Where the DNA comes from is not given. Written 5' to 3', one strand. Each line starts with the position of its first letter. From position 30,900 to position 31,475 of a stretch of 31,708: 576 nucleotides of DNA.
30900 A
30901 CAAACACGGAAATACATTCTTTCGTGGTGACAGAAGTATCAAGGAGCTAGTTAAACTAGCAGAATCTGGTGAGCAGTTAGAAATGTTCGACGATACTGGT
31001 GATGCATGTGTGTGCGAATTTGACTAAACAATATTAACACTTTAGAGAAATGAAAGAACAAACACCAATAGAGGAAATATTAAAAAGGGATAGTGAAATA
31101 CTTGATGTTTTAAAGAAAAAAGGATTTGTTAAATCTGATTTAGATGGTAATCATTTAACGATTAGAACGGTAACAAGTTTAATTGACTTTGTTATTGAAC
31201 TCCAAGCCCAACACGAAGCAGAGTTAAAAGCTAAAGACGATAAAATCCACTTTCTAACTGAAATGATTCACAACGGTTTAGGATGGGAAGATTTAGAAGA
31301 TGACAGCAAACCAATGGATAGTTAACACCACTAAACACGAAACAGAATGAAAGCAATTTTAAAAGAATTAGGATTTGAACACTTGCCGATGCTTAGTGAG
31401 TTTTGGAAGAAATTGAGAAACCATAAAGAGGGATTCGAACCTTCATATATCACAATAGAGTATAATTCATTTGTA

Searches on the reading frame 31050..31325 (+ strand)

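Call 58: search_protein_families(library=pfam, proteins=[window:31050-31325:+], max_evalue=0.01)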
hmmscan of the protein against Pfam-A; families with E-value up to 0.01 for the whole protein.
window:31050-31325:+ (91 aa): 1 family
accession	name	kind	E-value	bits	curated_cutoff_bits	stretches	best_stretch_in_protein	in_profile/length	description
PF08984.16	DUF1858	-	0.0043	17.6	32.2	1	3-28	3-28/59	Domain of unknown function (DUF1858)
